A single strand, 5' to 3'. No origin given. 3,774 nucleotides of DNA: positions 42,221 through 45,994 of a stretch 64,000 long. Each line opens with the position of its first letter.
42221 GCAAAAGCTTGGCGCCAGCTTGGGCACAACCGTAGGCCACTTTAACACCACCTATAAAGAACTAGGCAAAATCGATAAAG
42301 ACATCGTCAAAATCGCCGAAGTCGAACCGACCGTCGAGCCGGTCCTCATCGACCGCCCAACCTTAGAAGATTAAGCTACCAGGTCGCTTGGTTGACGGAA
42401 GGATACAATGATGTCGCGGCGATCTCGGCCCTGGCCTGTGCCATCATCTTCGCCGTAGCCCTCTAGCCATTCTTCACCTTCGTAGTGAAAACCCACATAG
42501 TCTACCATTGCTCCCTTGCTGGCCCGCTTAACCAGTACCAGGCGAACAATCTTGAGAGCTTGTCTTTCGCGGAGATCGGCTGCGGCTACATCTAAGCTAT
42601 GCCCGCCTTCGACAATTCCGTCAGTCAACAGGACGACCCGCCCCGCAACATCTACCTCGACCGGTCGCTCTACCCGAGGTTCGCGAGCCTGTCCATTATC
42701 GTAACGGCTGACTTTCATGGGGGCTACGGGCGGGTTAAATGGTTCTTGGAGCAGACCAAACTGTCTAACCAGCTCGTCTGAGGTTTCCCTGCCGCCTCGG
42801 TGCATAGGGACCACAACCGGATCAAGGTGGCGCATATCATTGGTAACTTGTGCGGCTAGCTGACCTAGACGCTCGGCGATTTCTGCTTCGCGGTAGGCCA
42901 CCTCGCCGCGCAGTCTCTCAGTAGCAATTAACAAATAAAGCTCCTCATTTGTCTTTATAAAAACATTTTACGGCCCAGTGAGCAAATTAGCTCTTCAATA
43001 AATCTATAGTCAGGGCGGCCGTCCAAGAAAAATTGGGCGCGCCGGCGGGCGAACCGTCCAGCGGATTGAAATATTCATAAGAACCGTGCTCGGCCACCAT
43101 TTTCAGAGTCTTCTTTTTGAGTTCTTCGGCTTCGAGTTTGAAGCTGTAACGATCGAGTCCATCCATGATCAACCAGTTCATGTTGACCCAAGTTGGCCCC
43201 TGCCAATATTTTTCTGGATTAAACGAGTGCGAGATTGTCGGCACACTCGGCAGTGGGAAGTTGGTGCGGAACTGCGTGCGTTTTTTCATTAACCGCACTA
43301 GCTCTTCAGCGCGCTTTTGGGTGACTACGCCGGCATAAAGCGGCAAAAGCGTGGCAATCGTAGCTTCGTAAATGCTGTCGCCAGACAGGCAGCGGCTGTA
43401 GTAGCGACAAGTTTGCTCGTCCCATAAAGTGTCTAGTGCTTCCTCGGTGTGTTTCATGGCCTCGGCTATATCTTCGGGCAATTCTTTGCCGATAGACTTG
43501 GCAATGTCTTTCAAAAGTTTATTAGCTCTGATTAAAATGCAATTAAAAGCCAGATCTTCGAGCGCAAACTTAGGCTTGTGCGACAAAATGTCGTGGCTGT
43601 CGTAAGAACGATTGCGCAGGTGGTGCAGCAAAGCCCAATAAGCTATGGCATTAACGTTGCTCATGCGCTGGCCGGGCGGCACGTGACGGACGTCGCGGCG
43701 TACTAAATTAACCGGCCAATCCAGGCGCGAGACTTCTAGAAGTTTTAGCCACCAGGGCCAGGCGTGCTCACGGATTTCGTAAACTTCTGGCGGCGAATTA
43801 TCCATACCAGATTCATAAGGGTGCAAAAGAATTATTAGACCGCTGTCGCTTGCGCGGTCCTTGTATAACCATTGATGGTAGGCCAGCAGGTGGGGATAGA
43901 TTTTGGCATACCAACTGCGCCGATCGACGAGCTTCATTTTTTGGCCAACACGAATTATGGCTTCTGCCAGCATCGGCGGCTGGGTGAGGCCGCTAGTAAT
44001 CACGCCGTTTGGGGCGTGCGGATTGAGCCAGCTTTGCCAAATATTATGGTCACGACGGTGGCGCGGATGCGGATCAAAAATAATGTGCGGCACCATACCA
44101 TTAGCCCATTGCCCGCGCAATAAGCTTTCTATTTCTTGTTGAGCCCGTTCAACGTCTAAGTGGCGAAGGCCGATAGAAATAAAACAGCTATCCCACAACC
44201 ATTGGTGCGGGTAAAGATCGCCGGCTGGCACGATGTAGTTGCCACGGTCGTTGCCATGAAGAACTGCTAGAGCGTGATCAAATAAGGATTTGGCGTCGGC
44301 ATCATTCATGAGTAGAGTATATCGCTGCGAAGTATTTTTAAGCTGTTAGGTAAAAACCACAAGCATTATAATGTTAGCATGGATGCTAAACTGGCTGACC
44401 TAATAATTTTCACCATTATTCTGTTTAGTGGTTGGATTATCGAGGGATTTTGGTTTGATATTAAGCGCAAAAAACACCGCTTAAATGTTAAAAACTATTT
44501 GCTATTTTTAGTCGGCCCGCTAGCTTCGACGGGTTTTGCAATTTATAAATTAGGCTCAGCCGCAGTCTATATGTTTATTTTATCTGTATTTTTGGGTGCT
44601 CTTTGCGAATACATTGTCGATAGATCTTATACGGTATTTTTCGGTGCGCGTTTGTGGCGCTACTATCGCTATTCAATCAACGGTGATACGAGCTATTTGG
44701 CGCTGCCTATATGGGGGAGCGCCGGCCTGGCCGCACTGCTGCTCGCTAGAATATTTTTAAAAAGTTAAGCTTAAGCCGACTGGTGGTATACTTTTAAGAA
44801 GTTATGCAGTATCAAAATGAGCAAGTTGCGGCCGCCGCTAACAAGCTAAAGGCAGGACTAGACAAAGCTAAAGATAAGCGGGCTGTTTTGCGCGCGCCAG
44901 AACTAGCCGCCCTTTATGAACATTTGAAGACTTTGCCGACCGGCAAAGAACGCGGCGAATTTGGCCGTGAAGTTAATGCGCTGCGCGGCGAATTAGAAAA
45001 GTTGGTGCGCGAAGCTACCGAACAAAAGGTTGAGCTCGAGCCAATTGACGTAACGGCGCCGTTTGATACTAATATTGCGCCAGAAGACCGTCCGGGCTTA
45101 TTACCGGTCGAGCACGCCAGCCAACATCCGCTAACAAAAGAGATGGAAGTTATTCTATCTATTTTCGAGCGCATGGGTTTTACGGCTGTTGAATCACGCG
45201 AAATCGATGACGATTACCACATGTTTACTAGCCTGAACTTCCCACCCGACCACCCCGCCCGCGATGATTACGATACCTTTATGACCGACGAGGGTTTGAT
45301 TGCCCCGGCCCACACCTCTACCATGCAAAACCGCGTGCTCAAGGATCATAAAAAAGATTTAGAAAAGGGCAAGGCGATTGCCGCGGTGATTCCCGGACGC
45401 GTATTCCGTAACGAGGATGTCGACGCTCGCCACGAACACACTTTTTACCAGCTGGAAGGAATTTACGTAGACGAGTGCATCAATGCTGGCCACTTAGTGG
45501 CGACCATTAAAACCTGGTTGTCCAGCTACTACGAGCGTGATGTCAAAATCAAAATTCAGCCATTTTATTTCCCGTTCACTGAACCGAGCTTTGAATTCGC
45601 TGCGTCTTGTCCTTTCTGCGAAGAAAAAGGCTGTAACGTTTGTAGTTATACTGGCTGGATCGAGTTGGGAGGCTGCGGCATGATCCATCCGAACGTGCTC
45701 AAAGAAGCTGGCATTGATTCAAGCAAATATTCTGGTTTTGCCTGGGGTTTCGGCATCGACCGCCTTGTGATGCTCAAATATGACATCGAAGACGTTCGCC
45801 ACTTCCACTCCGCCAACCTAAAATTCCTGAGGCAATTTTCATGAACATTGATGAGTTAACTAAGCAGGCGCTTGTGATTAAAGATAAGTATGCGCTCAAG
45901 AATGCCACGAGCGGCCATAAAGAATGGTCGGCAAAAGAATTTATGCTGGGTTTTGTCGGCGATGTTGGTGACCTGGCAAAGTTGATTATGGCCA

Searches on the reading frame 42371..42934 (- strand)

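Call 44: search_protein_families(library=pfam, proteins=[window:42371-42934:-], max_evalue=0.001)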
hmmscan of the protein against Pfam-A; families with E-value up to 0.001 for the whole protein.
window:42371-42934:- (187 aa): 1 family
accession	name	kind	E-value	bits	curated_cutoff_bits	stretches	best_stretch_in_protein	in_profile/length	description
PF00156.33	Pribosyltran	-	7.3e-09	35.6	26.3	1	18-147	10-139/158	Phosphoribosyl transferase domain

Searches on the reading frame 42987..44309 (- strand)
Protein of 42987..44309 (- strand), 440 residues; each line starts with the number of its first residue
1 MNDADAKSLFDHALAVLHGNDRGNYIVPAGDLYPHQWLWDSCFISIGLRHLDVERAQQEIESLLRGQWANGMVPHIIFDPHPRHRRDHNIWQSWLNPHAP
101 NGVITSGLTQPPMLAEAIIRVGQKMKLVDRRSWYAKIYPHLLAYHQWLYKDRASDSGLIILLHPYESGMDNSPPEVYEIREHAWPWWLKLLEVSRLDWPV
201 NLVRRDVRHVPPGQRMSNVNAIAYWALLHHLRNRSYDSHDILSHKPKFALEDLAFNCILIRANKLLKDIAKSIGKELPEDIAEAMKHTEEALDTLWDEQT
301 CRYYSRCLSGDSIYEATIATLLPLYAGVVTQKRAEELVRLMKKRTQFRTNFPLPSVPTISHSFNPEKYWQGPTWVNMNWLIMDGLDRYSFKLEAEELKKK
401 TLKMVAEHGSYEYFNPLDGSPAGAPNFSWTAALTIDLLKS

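Call 45: search_protein_families(library=pfam, proteins=[window:42987-44309:-], max_evalue=0.001)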
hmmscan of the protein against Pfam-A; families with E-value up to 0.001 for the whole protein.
window:42987-44309:- (440 aa): 3 families
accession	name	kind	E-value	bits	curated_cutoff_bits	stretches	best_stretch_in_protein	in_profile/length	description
PF22422.2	MGH1-like_GH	-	4.3e-86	290.1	27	1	33-430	1-356/356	Mannosylglycerate hydrolase MGH1-like glycoside hydrolase domain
PF01204.24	Trehalase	-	9.9e-13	48.2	21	1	255-407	309-464/512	Trehalase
PF03200.22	Glyco_hydro_63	-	1.9e-09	37.3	22.4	1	313-396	343-433/492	Glycosyl hydrolase family 63 C-terminal domain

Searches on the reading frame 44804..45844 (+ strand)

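Call 45: search_protein_families(library=pfam, proteins=[window:44804-45844:+], max_evalue=0.001)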
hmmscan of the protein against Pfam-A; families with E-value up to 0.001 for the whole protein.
window:44804-45844:+ (346 aa): 3 families
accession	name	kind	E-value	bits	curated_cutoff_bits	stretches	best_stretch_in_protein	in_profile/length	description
PF01409.25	tRNA-synt_2d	-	2.1e-76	257.1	19.8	1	102-345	11-246/246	tRNA synthetases class II core domain (F)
PF00152.25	tRNA-synt_2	-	0.00052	19.6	25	0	198-237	98-135/308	tRNA synthetases class II (D, K and N)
PF02912.23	Phe_tRNA-synt_N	-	0.00087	19.6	22.3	1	33-74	19-59/69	Aminoacyl tRNA synthetase class II, N-terminal domain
